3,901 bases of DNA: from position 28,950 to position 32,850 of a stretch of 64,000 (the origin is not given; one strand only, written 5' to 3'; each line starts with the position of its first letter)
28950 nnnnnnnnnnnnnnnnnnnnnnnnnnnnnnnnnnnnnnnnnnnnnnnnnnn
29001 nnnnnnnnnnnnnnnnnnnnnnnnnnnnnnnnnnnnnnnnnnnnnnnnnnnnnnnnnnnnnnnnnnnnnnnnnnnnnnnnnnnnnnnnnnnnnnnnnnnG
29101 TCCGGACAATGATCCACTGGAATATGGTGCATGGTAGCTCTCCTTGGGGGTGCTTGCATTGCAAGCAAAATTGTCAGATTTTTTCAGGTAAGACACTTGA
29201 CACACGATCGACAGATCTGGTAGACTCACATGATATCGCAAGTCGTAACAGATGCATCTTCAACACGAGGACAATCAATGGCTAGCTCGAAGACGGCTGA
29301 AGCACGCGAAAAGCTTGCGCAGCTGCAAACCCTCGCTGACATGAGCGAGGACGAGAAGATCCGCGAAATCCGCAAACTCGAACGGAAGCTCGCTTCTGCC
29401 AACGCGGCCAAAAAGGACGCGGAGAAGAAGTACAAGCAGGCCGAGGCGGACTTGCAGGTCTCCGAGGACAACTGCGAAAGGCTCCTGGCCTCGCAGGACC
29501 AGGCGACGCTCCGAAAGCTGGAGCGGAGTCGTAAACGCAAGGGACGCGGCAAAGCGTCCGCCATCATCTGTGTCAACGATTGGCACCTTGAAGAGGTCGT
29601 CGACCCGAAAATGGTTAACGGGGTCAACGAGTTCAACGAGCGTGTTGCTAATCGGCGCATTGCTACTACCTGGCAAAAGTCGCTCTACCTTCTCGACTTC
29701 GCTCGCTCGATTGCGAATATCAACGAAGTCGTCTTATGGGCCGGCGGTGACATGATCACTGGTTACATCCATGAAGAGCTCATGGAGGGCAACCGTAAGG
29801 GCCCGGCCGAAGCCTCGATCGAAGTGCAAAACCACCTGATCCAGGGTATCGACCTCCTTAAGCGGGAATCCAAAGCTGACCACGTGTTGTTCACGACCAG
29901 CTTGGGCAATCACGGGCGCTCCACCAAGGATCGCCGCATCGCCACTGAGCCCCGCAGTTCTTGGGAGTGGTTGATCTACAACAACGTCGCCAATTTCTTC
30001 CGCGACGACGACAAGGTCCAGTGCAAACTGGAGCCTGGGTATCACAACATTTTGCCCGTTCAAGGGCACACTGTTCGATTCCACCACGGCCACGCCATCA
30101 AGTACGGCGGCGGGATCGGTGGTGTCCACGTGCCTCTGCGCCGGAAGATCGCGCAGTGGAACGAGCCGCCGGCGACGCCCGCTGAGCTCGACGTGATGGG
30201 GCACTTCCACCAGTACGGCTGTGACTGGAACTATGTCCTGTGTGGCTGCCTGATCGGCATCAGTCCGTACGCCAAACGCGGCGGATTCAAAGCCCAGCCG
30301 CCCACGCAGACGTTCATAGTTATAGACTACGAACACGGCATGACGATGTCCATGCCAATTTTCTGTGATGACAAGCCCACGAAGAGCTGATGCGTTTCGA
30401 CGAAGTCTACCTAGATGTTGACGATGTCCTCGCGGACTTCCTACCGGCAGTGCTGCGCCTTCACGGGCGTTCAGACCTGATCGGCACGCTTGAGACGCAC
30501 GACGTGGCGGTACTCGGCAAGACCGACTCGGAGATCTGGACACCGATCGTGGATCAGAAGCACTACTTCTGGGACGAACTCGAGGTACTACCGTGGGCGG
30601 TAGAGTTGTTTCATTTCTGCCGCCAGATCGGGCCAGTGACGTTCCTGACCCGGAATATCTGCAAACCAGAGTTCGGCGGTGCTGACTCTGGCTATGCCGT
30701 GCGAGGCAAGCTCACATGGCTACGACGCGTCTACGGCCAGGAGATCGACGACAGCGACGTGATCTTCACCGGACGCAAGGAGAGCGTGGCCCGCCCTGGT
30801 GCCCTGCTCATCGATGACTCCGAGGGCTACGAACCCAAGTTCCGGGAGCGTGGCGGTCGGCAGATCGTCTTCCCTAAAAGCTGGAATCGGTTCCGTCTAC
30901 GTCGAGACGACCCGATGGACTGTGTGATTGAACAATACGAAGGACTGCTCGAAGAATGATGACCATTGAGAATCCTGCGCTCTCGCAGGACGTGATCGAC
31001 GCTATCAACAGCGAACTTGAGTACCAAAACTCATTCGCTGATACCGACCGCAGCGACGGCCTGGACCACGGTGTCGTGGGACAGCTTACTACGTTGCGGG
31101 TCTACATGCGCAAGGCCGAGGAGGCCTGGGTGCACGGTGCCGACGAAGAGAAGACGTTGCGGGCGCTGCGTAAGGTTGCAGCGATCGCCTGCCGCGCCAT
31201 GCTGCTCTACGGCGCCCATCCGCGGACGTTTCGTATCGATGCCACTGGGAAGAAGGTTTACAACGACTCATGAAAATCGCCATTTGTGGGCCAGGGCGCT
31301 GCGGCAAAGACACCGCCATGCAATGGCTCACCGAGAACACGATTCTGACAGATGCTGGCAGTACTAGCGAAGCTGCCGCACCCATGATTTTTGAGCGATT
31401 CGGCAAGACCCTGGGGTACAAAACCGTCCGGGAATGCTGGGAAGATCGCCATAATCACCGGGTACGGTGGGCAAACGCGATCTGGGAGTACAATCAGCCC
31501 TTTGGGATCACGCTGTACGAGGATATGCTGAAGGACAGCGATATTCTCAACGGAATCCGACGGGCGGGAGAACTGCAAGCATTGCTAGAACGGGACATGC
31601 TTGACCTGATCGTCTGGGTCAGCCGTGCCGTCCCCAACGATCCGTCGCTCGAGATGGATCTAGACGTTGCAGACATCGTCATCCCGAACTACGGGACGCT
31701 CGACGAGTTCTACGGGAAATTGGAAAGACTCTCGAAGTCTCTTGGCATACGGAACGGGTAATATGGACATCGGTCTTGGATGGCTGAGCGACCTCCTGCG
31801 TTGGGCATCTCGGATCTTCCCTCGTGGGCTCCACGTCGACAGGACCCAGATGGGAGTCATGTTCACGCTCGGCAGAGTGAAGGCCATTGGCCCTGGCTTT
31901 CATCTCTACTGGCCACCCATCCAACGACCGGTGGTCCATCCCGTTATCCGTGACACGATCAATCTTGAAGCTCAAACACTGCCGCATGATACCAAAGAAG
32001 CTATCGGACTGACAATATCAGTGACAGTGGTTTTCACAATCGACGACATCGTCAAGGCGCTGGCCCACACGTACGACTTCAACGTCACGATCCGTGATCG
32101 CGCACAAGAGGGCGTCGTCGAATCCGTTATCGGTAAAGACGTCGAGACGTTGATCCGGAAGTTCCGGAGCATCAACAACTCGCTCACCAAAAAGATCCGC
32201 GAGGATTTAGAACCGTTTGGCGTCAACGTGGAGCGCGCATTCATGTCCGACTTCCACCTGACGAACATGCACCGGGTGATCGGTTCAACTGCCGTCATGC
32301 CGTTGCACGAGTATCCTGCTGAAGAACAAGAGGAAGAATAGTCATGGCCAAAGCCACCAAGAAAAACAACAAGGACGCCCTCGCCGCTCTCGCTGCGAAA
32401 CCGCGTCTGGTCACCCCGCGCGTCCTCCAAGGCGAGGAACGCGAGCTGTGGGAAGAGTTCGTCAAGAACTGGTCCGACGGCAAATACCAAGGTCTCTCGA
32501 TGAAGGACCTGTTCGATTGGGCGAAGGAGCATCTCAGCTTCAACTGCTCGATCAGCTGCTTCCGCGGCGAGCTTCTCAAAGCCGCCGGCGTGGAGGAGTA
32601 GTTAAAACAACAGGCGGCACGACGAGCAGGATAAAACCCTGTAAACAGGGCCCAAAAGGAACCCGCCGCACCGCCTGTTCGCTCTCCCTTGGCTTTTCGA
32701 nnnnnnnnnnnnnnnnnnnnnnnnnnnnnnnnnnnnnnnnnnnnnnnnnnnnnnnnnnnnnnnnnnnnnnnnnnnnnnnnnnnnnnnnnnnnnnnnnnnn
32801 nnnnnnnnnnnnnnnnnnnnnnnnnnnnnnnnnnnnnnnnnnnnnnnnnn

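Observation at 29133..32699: Strongly promoted early operon encoding a nucleotide-pool remodelling set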

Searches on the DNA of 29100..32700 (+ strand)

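Call 7: search_dna_similar(query=window:29100-32700:+, collection=phages, mode=near, max_rows=20)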
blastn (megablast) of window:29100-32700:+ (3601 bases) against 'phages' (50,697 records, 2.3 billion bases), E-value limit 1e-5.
No match.
